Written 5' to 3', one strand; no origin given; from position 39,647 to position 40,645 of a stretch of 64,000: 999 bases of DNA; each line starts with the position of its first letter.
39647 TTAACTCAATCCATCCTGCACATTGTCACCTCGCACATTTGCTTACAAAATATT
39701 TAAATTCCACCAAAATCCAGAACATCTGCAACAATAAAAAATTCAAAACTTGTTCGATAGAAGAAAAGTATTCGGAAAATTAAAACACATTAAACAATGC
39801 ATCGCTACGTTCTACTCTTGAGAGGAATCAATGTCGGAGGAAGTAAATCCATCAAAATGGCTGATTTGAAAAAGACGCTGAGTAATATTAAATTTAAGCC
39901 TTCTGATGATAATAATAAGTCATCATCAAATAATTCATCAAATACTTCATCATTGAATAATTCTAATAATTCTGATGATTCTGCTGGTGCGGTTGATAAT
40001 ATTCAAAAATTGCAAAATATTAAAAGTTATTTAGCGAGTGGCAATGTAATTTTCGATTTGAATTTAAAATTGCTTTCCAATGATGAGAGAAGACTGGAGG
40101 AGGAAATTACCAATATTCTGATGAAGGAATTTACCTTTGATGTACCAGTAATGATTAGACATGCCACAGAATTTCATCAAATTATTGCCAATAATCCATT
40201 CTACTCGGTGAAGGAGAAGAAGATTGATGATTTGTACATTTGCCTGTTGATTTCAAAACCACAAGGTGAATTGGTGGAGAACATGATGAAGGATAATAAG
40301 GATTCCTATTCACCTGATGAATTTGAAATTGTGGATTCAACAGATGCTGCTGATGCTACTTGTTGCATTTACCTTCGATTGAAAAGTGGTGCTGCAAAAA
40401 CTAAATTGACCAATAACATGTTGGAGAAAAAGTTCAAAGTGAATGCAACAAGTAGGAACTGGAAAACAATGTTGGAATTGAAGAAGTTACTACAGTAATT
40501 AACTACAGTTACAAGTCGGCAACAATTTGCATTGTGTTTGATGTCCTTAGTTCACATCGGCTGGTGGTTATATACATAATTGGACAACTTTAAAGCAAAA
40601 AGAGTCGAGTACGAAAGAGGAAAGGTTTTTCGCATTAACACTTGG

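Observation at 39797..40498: Bacterial-type DUF1697 gene in a eukaryotic chromosome arm, a candidate horizontal acquisition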

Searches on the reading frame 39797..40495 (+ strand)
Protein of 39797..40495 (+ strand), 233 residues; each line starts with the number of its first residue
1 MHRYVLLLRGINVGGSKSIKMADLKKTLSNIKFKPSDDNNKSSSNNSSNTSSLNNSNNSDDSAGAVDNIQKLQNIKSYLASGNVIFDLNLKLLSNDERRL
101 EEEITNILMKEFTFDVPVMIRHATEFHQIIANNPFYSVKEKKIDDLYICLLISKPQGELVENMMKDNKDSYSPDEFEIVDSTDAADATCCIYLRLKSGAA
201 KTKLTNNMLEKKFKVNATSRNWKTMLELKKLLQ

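Call 4: search_protein_families(library=pfam, proteins=[window:39797-40495:+], max_evalue=1)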
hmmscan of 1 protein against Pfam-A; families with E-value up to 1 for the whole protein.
window:39797-40495:+ (233 aa): 1 family
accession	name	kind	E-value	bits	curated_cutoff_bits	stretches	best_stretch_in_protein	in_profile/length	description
PF08002.16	DUF1697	-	5.4e-30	105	24.4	2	71-178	32-131/137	Protein of unknown function (DUF1697)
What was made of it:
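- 39797..40498 (+): Complete DUF1697 coding sequence (233 aa plus stop). Single exon. Identical to N. gruberi XP_002676686.1 / EFC43942.1 (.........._67934). Pfam PF08002 at 105 bits (call 4).
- On DUF1697 (Pfam PF08002; SP0830-like): The match comes in two stretches, split by the insertion (call 4).
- On ACT domain family (considered because of fold similarity): Pfam reports only PF08002, even at E <= 1 (call 4).
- Checked: Pfam PF08002 (DUF1697) matches at E = 5.4e-30, 105 bits against a gathering cut-off of 24.4 (call 4).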

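Call 5: search_protein_families(library=ncbifam, proteins=[window:39797-40495:+], max_evalue=1)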
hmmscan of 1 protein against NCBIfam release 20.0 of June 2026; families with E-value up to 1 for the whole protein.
window:39797-40495:+ (233 aa): 0 families

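Call 6: search_solved_structures(query=window:39797-40495:+, max_evalue=1, show_alignments=2)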
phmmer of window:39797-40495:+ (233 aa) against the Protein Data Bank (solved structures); distinct sequences matched with E-value up to 1: 1.
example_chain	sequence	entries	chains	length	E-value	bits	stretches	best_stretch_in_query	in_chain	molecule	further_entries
2hiy_A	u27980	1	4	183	0.00019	24.4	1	1-34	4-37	Hypothetical protein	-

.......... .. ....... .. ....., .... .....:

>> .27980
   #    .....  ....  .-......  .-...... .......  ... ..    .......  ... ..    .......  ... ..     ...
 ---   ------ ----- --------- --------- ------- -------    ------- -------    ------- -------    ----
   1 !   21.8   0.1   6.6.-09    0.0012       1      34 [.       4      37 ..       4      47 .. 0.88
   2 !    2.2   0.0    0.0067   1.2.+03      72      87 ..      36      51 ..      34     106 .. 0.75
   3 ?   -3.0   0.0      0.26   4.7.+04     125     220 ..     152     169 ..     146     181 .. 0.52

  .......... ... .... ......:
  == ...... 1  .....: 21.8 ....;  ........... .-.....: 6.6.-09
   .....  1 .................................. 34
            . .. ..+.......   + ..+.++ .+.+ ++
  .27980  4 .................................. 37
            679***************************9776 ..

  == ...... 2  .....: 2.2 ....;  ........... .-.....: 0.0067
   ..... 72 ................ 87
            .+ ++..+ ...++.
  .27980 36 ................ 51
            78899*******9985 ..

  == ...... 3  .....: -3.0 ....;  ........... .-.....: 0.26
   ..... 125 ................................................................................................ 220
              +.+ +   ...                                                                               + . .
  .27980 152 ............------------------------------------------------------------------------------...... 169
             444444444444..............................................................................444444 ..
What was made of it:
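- Closest known: SP0830 of Streptococcus pneumoniae. Same: The N-terminal RGINVGG motif is shared (call 6).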

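Call 7: find_homologous_proteins(query=window:39797-40495:+, max_evalue=0.001)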
Query window:39797-40495:+ (233 aa): 1696 proteins with E <= 0.001 among 2826 candidates; the best 120 are listed.
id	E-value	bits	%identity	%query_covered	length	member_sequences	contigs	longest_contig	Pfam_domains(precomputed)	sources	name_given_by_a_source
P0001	3.0e-89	316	96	69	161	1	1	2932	PF08002.17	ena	-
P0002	4.2e-28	116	36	98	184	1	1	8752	PF08002.17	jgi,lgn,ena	-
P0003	8.5e-28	115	33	100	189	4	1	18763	PF08002.17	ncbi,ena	-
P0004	3.7e-27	113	32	99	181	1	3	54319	PF08002.17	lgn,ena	-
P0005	7.4e-27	112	33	99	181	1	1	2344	PF08002.17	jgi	jgi:uncharacterized protein (DUF1697 family)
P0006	8.2e-27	112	36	99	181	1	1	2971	PF08002.17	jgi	-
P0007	8.5e-27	112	34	99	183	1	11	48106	PF08002.17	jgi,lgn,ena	jgi:uncharacterized protein (DUF1697 family)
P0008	1.3e-26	112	35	98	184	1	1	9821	PF08002.17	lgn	-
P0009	2.8e-26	110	34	99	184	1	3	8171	PF08002.17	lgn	-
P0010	3.6e-26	110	35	99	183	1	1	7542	PF08002.17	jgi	jgi:uncharacterized protein (DUF1697 family)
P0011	4.7e-26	110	33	99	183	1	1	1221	PF08002.17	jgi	jgi:uncharacterized protein (DUF1697 family)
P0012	4.8e-26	110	33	98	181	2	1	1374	PF08002.17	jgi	-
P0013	5.4e-26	110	33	99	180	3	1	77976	PF08002.17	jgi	jgi:uncharacterized protein (DUF1697 family)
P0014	5.4e-26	110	33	99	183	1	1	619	PF08002.17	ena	-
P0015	7.8e-26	109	34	99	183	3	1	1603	PF08002.17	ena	-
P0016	8.0e-26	109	33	100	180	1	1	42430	PF08002.17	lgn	-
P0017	8.6e-26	109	32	100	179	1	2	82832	PF08002.17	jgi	jgi:uncharacterized protein (DUF1697 family)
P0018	9.8e-26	109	36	97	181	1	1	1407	PF08002.17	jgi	-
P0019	1.1e-25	109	33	99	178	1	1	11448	PF08002.17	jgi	jgi:uncharacterized protein (DUF1697 family)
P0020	1.2e-25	108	34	99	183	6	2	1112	PF08002.17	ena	-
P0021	1.2e-25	108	33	99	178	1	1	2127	PF08002.17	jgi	jgi:uncharacterized protein (DUF1697 family)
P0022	1.2e-25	108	33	99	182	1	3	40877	PF08002.17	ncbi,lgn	-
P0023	1.7e-25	108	32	100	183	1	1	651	PF08002.17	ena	-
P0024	1.7e-25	108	33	99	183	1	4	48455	PF08002.17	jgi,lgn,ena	-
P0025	2.6e-25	107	33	99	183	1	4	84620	PF08002.17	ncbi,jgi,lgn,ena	-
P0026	2.9e-25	107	32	99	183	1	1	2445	PF08002.17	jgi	jgi:uncharacterized protein (DUF1697 family)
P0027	3.1e-25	107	32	100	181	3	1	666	PF08002.17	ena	-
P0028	3.1e-25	107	32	98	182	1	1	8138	PF08002.17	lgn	-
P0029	3.6e-25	107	31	100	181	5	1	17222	PF08002.17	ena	-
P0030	3.7e-25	107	33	99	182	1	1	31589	PF08002.17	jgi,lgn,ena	-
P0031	4.7e-25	106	32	100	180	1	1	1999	PF08002.17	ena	-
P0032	4.9e-25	106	36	99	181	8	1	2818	PF08002.17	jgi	-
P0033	6.4e-25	106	35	99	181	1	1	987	PF08002.17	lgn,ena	-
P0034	8.5e-25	106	32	100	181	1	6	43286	PF08002.17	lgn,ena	-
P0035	9.0e-25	106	31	100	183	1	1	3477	PF08002.17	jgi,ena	-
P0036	1.0e-24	105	32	99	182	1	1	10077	PF08002.17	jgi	jgi:uncharacterized protein (DUF1697 family)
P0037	1.3e-24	105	32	100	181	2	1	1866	PF08002.17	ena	-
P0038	1.3e-24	105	35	100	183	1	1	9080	PF08002.17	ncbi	-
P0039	1.7e-24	105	35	100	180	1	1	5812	PF08002.17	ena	-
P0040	2.0e-24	104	34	98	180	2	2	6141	PF08002.17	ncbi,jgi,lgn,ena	-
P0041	2.0e-24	104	33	100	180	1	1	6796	PF08002.17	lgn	-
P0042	2.5e-24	104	33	97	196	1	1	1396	PF08002.17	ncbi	-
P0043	3.0e-24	104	31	99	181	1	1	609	PF08002.17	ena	-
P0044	3.1e-24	104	32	99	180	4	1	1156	PF08002.17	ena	-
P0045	3.3e-24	104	33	100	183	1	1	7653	PF08002.17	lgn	-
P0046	3.3e-24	104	33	98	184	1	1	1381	PF08002.17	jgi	-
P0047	4.4e-24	103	32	99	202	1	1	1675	PF08002.17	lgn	-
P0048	4.9e-24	103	32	100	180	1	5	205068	PF08002.17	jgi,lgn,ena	-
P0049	5.1e-24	103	35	98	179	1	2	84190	PF08002.17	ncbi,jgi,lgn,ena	-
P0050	5.3e-24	103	31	100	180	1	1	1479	PF08002.17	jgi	jgi:uncharacterized protein (DUF1697 family)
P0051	6.2e-24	103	33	99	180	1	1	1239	PF08002.17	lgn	-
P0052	7.6e-24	103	36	99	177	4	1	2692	PF08002.17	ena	-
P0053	7.6e-24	103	31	99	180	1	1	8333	PF08002.17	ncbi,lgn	-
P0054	7.9e-24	102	33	99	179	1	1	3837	PF08002.17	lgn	-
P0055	7.9e-24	102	33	100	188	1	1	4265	PF08002.17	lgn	-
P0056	8.6e-24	102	32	99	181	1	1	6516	PF08002.17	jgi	-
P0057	1.0e-23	102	31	100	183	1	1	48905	PF08002.17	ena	-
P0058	1.1e-23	102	30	100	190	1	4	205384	PF08002.17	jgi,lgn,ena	jgi:uncharacterized protein (DUF1697 family)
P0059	1.1e-23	102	34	99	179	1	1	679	PF08002.17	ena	-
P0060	1.1e-23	102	33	99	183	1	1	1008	PF08002.17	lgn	-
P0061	1.3e-23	102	34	99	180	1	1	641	PF08002.17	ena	-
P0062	1.6e-23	102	34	97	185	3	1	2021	PF08002.17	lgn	-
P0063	1.6e-23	101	32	99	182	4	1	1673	PF08002.17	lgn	-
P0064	1.7e-23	101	33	100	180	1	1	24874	PF08002.17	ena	-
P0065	1.9e-23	101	34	99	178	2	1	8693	PF08002.17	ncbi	-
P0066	1.9e-23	101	34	99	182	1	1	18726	PF08002.17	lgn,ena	-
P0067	2.3e-23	101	33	99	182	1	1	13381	PF08002.17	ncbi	ncbi:MAG: DUF1697 domain-containing protein [Bacteroidota bacterium]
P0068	2.3e-23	101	32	100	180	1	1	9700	PF08002.17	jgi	jgi:uncharacterized protein (DUF1697 family)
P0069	2.4e-23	101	34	99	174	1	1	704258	PF08002.17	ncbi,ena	-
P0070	2.7e-23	101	31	100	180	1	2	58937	PF08002.17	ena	-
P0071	2.7e-23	101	35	100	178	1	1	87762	PF08002.17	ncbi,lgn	-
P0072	2.7e-23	101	35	99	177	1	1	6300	PF08002.17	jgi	-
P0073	3.0e-23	101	31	98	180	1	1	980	PF08002.17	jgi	jgi:uncharacterized protein (DUF1697 family)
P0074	5.1e-23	100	36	97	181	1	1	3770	PF08002.17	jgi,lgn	-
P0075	5.3e-23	100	32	99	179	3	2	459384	PF08002.17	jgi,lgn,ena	jgi:uncharacterized protein (DUF1697 family)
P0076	5.3e-23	100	36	100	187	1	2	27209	PF08002.17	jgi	jgi:uncharacterized protein (DUF1697 family)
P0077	5.4e-23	100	35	99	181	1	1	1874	PF08002.17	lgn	-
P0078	5.5e-23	100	34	99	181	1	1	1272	PF08002.17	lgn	-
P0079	6.0e-23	100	34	99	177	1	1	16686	PF08002.17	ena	-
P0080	6.0e-23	100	34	100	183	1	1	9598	PF08002.17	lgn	-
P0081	6.2e-23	100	34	99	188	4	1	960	PF08002.17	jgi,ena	-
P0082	6.3e-23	100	33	98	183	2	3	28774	PF08002.17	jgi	-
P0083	6.6e-23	99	33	99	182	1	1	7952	PF08002.17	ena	-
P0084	7.1e-23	99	31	100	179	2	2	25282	PF08002.17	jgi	-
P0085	7.2e-23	99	33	100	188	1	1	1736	PF08002.17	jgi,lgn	jgi:uncharacterized protein (DUF1697 family)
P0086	7.3e-23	99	34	96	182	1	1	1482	PF08002.17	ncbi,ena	-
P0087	7.6e-23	99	34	99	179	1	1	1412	PF08002.17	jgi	jgi:uncharacterized protein (DUF1697 family)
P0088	7.7e-23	99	32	100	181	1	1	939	PF08002.17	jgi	jgi:uncharacterized protein (DUF1697 family)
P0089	7.9e-23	99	30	100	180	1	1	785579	PF08002.17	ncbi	ncbi:DUF1697 domain-containing protein [Ancylomarina sp. YFZ004]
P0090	8.1e-23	99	33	96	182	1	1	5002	PF08002.17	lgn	-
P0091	8.9e-23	99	34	98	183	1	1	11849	PF08002.17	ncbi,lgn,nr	ncbi:MAG: DUF1697 domain-containing protein [Urechidicola sp.]|nr:DUF1697 domain-containing protein 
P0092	9.2e-23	99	32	99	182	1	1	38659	PF08002.17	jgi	-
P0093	9.5e-23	99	33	100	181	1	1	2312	PF08002.17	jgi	-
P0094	9.6e-23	99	31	99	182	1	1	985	PF08002.17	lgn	-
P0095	1.1e-22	99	31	99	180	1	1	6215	PF08002.17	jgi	-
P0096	1.3e-22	99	31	99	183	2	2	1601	PF08002.17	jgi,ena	-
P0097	1.4e-22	98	32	100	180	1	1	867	PF08002.17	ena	-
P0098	1.4e-22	98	35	100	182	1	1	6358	PF08002.17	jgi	-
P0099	1.5e-22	98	34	99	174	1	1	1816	PF08002.17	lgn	-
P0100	1.5e-22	98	32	99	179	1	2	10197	PF08002.17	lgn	-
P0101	1.5e-22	98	33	99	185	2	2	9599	PF08002.17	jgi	jgi:uncharacterized protein (DUF1697 family)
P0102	1.6e-22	98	32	99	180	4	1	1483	PF08002.17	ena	-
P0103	1.7e-22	98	32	99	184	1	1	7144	PF08002.17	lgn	-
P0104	1.7e-22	98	31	100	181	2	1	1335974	PF08002.17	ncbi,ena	-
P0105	1.7e-22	98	32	99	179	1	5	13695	PF08002.17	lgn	-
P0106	1.8e-22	98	31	100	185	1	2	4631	PF08002.17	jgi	-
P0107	1.9e-22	98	34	99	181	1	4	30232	PF08002.17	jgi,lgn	jgi:uncharacterized protein (DUF1697 family)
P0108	2.0e-22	98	31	100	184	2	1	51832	PF08002.17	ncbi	-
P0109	2.0e-22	98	35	99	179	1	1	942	PF08002.17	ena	-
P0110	2.5e-22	98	32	97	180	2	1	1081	PF08002.17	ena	-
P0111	2.6e-22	98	32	99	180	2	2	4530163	PF08002.17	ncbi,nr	ncbi:DUF1697 domain-containing protein [Marivirga tractuosa]|nr:DUF1697 domain-containing protein [M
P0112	2.9e-22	97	34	99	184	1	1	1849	PF08002.17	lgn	-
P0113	3.3e-22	97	32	100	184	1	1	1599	PF08002.17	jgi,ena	-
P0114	3.6e-22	97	31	100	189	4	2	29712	PF08002.17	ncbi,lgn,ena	-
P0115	3.8e-22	97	34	99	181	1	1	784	PF08002.17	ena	-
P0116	3.8e-22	97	32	97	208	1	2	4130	PF08002.17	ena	-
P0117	4.0e-22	97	32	99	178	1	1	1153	PF08002.17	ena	-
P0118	4.3e-22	97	32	97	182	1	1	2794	PF08002.17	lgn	-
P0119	4.3e-22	97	33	96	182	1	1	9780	PF08002.17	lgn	-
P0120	4.3e-22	97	32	100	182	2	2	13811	PF08002.17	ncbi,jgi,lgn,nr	ncbi:MAG: DUF1697 domain-containing protein [Bacteroidetes bacterium]|nr:DUF1697 domain-containing p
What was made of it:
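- Tried and rejected: The first word-indexed search (call 7) missed the N. lovaniensis and N. fowleri orthologs.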

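Call 9: find_encoding_contigs(protein=P0001, flank=5000)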
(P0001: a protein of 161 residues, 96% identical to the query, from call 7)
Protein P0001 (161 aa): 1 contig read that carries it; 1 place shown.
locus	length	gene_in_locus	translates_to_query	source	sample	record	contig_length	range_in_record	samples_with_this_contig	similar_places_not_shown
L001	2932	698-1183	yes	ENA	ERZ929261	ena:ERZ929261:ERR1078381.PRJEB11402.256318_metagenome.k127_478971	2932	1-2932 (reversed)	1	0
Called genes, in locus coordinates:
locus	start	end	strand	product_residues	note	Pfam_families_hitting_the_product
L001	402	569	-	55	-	-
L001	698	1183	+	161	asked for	PF08002:DUF1697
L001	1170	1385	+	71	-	-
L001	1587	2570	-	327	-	-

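Call 10: find_encoding_contigs(protein=window:39797-40495:+, flank=10000)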
Protein window:39797-40495:+ (233 aa): no gene with exactly this product is on record in the collection.

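Call 11: list_cluster_members(proteins=[window:39797-40495:+, P0001, P0002, P0003, P0004])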
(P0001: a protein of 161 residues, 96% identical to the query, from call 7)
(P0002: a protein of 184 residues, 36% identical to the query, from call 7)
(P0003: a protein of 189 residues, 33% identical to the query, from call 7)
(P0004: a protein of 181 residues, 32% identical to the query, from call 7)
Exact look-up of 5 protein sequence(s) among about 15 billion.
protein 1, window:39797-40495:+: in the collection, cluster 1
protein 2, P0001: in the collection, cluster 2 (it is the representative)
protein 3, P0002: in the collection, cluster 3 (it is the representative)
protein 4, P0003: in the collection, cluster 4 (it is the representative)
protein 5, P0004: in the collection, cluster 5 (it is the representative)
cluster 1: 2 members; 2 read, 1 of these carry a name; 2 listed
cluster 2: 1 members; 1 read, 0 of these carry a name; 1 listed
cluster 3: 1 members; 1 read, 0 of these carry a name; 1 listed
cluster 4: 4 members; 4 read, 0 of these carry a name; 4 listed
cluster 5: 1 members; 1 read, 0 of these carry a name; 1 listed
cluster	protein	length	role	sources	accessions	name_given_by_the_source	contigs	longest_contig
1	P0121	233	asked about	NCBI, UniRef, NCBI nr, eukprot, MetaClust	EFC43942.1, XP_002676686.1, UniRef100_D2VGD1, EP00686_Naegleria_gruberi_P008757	predicted protein [Naegleria gruberi] | Predicted protein n=1 Tax=Naegleria gruberi TaxID=5762 RepID=D2VGD1_NAEGR | uncharacterized protein NAEGRDRAFT_67934 [Naegleria gruberi]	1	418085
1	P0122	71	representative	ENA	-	-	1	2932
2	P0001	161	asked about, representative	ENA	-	-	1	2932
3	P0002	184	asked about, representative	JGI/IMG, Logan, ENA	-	-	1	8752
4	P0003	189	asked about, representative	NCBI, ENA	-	-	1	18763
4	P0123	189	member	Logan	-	-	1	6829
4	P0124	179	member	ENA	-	-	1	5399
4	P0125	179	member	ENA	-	-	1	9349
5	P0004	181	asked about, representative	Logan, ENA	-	-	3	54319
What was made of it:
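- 39797..40498 (+): Exact-sequence look-up (call 11).
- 40265..40275 (+): Site of an 11-bp deletion (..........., codons 157-160) in the 98%-identical metagenome relative L001. The deletion shifts the reading frame there. The sequence is intact in this window. In L001 the gene was called as two pieces, P0001 (161 aa) and P0122 (71 aa) (calls 9, 11).
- Exact match to N. gruberi XP_002676686.1 on a 418-kb scaffold (call 11).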

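Call 18: search_protein_representatives(protein=window:39797-40495:+)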
Query: 233 residues. Proteins with E-value up to 0.001 (for the whole library): 4231; up to 1e-10: 1166; up to 1e-30: 3. The best 150 are listed.
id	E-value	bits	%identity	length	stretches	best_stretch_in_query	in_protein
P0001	9.5e-90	316.1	97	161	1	1-160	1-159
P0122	2.2e-37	145.1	100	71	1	163-233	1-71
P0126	1.7e-33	132.4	48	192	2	74-231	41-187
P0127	6.0e-28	114.3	44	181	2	72-231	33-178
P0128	7.3e-28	114.0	49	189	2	71-232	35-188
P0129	1.1e-27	113.5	42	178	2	72-232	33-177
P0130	3.5e-24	102.0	42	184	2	72-231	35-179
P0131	3.7e-24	101.9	40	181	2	72-231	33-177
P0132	4.2e-24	101.7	43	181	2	72-228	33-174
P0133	4.2e-24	101.7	44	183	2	70-228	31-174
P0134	9.8e-24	100.5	45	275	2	72-229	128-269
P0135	1.0e-23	100.5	40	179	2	72-231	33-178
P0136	1.6e-23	99.8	43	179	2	74-233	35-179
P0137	3.6e-23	98.7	41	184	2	73-231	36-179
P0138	4.0e-23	98.5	43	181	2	73-231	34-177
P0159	1.1e-21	93.8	42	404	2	72-230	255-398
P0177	1.1e-20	90.5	39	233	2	72-230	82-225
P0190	2.5e-20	89.4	37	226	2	72-231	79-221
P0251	1.0e-18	84.1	43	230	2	72-231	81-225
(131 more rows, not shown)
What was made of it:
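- After the Naegleria hits, the best are ~180-aa proteins (call 18). Their identity to each other (46-48%) is close to their identity to the best bacterial hits (44-49% over matched stretches; call 18). The family is very large and diverse in bacteria, with 4231 representative clusters (call 18).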

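Call 19: find_related_loci(query=window:39797-40495:+, collection=genome_contigs, flank=3000)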
Query window:39797-40495:+ (233 aa) in genome_contigs; peptide patterns used: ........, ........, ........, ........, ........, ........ (x = any residue, [..] = any of these).
410 stretches matched a pattern; 60 encode a relative of the query (tblastn E <= 1e-3); 60 distinct loci.
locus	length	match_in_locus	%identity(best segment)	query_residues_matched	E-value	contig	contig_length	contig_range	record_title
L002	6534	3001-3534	33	1-232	6e-28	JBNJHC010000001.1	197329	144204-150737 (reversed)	MAG: Bacteroidota bacterium isolate Y22_14dBSe1.bin.87 NODE_4_length_197329_cov_12.666952, whole genome shotgun sequence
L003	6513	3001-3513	31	4-228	1e-27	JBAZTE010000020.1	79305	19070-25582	MAG: Bacteroidales bacterium isolate SO_2017_GW1_194 NODE_1896_length_79305_cov_2.528935_OW334_2017, whole genome shotgu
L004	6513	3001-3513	34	4-228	5e-27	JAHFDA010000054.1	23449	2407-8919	MAG: bacterium isolate nzgw234 NODE_1859_length_23450_cov_4.424622, whole genome shotgun sequence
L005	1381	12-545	30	1-233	1e-26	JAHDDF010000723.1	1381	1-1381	MAG: Saprospiraceae bacterium isolate MAG-151 RZ_231136, whole genome shotgun sequence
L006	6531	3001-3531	31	1-231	3e-25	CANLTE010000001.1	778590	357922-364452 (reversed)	uncultured Maribacter sp. isolate 4-549.fasta genome assembly, contig: NODE_1, whole genome shotgun sequence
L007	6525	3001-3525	31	1-231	5e-25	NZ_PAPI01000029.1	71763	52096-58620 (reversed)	MAG: Leeuwenhoekiella sp. isolate SP167 MHASMcontig_1426604, whole genome shotgun sequence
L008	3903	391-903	31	4-231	1e-24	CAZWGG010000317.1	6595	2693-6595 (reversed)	MAG TPA_asm: uncultured Bacteroidales bacterium isolate binchicken_co129_198 genome assembly, contig: NODE_39830_length_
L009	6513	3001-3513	31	1-225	1e-23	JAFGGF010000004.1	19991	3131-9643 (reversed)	MAG: Prolixibacteraceae bacterium isolate Zod_Metabat.1376 k87_18547, whole genome shotgun sequence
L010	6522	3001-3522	26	1-228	1e-22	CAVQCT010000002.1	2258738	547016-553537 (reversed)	MAG: uncultured candidate division Zixibacteria bacterium isolate MFD02416.bin.1.319 genome assembly, contig: contig_146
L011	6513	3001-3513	30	1-233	3e-22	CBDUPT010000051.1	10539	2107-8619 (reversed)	MAG TPA_asm: uncultured Flavobacteriales bacterium isolate SRR22808126_concoct_132 genome assembly, contig: ERZ25043457.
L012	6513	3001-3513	30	1-233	1e-21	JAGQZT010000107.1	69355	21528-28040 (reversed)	MAG: Flavobacteriales bacterium isolate HKST-UBA98 k127_3077294, whole genome shotgun sequence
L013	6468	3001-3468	29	1-212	4e-21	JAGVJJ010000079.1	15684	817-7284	MAG: Bacteroidia bacterium isolate SW_35 c_000000021103, whole genome shotgun sequence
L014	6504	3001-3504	27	4-228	7e-21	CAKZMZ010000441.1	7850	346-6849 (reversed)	MAG TPA_asm: uncultured Thalassobius sp. isolate SRR4030105_bin.34_CONCOCT_v1.1_MAG genome assembly, contig: ERZ781359.6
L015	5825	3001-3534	28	1-233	3e-20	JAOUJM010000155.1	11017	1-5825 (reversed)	MAG: Gammaproteobacteria bacterium isolate 8_1_Jan_SF_Bin103 8_1_Jan_SF_Bin103_scaffold_3181_c1, whole genome shotgun se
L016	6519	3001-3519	30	4-233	3e-20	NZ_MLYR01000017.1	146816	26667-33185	Bacillus sp. MUM 116, whole genome shotgun sequence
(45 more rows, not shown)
